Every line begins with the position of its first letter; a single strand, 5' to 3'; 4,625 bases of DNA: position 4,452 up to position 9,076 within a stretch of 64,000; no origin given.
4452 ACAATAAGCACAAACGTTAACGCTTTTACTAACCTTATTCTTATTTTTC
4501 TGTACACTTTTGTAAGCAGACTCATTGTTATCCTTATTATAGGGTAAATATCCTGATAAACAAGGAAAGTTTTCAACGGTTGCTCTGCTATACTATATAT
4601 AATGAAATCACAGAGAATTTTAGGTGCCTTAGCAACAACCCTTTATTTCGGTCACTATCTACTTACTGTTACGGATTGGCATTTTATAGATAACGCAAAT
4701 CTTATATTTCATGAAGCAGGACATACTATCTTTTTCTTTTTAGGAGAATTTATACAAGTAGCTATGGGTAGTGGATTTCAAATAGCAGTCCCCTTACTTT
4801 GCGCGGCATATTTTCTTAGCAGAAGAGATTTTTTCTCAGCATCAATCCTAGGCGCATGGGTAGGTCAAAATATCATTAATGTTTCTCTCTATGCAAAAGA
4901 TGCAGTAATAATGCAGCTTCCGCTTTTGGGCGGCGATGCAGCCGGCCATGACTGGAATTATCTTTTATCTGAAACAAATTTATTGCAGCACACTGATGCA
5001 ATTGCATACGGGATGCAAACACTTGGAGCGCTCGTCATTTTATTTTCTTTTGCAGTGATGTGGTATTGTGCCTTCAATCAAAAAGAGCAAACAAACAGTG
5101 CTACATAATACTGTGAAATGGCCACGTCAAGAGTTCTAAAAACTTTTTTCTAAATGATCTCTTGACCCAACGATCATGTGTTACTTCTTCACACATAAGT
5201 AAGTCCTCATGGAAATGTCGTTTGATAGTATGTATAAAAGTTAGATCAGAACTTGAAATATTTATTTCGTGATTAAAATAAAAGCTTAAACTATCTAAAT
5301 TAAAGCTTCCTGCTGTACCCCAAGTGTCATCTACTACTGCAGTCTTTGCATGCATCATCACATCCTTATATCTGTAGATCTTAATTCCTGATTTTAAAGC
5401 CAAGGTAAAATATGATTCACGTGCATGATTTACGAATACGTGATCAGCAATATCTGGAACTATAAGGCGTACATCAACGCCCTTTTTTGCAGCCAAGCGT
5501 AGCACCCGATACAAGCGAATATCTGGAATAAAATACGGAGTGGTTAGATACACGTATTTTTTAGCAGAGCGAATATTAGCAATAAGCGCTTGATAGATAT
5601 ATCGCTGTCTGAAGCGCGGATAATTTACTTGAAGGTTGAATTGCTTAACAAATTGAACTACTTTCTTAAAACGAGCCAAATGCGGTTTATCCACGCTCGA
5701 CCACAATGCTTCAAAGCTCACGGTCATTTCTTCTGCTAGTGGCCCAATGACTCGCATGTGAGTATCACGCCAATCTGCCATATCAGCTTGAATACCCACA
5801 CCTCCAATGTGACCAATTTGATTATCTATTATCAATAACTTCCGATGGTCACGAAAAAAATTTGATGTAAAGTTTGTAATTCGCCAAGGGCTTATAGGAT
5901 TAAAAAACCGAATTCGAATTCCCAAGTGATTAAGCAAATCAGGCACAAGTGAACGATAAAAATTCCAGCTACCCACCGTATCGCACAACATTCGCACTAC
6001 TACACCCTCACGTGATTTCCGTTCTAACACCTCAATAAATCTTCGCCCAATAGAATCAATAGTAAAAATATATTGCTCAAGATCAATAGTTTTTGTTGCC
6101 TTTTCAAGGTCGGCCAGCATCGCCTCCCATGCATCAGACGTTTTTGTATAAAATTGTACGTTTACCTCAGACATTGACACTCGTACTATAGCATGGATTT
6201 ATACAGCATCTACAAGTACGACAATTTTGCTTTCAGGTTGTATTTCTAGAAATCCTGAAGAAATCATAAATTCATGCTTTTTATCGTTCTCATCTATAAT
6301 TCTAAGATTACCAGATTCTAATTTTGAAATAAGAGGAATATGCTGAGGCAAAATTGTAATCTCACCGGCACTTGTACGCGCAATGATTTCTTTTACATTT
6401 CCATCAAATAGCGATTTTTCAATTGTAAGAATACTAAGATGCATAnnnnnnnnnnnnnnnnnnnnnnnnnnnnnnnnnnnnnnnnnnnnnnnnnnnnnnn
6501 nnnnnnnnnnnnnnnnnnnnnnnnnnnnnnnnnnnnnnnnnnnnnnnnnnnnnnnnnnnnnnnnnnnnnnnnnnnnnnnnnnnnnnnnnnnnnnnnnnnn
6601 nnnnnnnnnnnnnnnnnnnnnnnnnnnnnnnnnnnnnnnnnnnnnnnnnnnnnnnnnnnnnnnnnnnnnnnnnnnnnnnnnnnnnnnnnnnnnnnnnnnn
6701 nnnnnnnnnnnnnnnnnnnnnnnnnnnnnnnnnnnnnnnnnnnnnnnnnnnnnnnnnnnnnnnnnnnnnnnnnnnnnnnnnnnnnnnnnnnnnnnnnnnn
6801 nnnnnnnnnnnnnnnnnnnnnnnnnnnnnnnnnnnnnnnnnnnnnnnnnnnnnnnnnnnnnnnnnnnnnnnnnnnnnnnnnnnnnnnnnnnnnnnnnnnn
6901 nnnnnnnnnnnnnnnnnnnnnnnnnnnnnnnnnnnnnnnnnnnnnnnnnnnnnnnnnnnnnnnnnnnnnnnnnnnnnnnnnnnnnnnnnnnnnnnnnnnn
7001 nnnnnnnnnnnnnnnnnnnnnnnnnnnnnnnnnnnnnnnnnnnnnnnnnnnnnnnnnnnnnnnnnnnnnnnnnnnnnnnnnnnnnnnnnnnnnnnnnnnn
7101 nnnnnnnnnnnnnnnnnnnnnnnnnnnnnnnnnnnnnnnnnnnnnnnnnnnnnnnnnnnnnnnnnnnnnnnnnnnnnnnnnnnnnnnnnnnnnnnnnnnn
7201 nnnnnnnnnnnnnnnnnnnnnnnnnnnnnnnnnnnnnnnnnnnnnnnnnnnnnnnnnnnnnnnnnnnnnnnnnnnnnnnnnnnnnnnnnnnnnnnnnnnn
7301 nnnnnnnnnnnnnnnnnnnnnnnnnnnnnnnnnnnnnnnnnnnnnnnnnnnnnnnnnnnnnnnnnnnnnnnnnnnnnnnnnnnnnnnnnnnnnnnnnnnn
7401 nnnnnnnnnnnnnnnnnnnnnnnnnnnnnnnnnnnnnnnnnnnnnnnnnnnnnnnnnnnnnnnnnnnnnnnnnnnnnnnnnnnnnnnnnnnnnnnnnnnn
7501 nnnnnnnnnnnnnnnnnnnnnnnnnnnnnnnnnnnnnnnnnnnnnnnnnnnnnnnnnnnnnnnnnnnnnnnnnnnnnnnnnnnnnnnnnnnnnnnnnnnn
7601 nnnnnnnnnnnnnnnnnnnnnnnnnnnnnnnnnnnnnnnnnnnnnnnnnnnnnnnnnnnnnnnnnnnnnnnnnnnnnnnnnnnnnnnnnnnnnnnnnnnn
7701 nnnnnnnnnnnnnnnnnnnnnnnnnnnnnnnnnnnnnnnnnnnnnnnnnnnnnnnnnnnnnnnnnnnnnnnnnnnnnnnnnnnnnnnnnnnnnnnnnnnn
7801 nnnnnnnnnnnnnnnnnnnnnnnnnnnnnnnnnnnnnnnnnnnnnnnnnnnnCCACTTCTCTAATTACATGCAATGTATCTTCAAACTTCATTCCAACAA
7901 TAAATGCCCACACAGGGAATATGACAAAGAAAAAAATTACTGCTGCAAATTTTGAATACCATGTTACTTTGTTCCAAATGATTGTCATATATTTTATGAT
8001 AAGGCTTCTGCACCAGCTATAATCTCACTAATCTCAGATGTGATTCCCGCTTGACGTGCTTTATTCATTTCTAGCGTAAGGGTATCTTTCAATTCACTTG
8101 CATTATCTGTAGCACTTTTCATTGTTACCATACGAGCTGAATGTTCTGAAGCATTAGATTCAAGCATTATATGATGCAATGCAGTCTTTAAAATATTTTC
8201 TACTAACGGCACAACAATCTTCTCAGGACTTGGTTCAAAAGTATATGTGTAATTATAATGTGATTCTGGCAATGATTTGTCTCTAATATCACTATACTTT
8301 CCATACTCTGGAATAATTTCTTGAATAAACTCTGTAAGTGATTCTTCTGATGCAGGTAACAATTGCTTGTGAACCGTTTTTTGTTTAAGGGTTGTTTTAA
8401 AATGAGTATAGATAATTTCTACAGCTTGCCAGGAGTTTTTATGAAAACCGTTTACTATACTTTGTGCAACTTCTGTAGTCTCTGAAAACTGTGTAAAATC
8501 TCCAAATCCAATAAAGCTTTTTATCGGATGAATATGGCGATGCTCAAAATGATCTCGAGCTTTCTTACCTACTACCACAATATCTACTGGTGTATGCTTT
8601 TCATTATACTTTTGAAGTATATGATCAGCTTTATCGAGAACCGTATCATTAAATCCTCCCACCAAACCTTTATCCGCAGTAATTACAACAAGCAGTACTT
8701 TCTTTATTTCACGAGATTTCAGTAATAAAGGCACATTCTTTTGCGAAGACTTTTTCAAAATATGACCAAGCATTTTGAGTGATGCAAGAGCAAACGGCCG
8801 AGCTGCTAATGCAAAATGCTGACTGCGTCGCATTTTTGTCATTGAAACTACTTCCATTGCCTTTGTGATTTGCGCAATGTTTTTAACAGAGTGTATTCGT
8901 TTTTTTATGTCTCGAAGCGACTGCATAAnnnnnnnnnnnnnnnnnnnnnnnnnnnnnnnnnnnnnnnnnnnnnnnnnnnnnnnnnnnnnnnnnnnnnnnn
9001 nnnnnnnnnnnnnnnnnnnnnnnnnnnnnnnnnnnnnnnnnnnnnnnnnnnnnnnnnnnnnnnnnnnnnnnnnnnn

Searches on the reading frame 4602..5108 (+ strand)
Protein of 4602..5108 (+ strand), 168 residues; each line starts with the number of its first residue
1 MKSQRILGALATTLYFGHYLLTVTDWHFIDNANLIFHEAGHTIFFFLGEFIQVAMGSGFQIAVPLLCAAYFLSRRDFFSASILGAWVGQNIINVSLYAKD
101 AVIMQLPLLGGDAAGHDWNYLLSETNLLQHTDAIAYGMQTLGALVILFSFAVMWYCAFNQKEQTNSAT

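Call 17: list_cluster_members(proteins=[window:4602-5108:+, window:7994-8926:-, window:8929-10458:-, window:10458-10835:-, window:11629-12369:-, window:14993-15547:-])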
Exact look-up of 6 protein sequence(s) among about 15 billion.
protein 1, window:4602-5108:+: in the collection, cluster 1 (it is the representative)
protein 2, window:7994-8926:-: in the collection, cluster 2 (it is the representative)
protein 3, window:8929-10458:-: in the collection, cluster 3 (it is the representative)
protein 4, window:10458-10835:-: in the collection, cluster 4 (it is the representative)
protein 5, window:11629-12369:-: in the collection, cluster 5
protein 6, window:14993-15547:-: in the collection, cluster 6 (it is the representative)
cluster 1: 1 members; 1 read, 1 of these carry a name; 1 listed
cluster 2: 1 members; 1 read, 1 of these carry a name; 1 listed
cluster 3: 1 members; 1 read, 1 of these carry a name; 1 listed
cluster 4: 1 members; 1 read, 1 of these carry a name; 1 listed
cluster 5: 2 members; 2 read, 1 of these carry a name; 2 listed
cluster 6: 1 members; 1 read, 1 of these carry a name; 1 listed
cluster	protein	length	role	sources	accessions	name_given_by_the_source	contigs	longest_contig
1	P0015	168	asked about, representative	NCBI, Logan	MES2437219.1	MAG: hypothetical protein V4519_04395 [Patescibacteria group bacterium]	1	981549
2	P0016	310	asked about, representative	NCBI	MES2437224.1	MAG: ATP synthase F1 subunit gamma [Patescibacteria group bacterium]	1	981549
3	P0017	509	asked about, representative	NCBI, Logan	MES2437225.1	MAG: F0F1 ATP synthase subunit alpha [Patescibacteria group bacterium]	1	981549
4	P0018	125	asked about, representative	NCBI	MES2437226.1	MAG: F0F1 ATP synthase subunit delta [Patescibacteria group bacterium]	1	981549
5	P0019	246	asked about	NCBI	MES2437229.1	MAG: F0F1 ATP synthase subunit A [Patescibacteria group bacterium]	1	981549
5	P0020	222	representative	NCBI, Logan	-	-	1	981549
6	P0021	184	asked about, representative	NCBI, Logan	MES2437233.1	MAG: RNA polymerase sigma factor [Patescibacteria group bacterium]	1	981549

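Call 18: find_encoding_contigs(protein=window:4602-5108:+, flank=10000, max_places=3)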
Protein window:4602-5108:+ (168 aa): 1 contig read that carries it; 1 place shown.
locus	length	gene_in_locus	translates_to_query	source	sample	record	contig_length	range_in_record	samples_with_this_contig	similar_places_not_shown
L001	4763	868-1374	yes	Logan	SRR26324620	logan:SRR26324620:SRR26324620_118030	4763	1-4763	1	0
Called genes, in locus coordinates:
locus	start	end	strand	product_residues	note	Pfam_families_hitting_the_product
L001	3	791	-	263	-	?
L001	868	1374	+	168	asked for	-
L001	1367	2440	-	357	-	PF13091:PLDc_2, PF00614:PLDc (faint), PF13091:PLDc_2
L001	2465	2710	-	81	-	PF02823:ATP-synt_DE_N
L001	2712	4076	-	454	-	PF02874:ATP-synt_ab_N, PF00006:ATP-synt_ab, PF22919:ATP-synt_VA_C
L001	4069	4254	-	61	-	-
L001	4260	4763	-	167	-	?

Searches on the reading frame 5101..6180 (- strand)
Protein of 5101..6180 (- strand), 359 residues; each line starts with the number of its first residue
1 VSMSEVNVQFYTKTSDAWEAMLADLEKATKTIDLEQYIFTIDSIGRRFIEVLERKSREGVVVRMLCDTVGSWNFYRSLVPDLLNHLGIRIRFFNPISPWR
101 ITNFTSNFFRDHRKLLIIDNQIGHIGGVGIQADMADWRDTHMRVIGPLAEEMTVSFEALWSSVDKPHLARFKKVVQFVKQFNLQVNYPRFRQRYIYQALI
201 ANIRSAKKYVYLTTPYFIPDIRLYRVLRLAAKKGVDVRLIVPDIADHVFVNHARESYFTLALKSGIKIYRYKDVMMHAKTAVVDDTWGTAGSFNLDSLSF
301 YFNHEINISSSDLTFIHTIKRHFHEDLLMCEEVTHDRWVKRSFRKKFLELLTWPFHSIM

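Call 15: find_encoding_contigs(protein=window:5101-6180:-, flank=10000, max_places=4)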
Protein window:5101-6180:- (359 aa): no gene with exactly this product is on record in the collection.

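Call 19: find_encoding_contigs(protein=window:5101-6174:-, flank=10000, max_places=3)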
Protein window:5101-6174:- (357 aa): 1 contig read that carries it; 1 place shown.
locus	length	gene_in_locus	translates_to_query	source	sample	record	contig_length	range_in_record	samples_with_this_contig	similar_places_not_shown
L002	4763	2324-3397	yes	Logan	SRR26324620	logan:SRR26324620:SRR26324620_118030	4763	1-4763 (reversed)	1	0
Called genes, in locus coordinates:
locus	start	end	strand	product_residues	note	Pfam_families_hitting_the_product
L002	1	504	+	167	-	?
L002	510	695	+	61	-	-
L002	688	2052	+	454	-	PF02874:ATP-synt_ab_N, PF00006:ATP-synt_ab, PF22919:ATP-synt_VA_C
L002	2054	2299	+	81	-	PF02823:ATP-synt_DE_N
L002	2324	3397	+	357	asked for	PF13091:PLDc_2, PF00614:PLDc (faint), PF13091:PLDc_2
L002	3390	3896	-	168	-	-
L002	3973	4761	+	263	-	?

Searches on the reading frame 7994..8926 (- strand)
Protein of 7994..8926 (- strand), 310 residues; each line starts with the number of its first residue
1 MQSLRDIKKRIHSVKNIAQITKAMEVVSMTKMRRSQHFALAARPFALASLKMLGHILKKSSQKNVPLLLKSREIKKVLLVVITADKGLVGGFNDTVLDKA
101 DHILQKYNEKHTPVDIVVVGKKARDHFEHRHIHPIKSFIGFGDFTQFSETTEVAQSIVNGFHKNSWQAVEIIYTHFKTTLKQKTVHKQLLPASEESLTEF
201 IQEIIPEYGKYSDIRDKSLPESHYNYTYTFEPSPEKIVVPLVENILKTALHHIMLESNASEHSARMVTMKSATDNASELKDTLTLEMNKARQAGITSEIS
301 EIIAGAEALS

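Call 20: find_encoding_contigs(protein=window:7994-8926:-, flank=10000, max_places=3)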
Protein window:7994-8926:- (310 aa): no gene with exactly this product is on record in the collection.
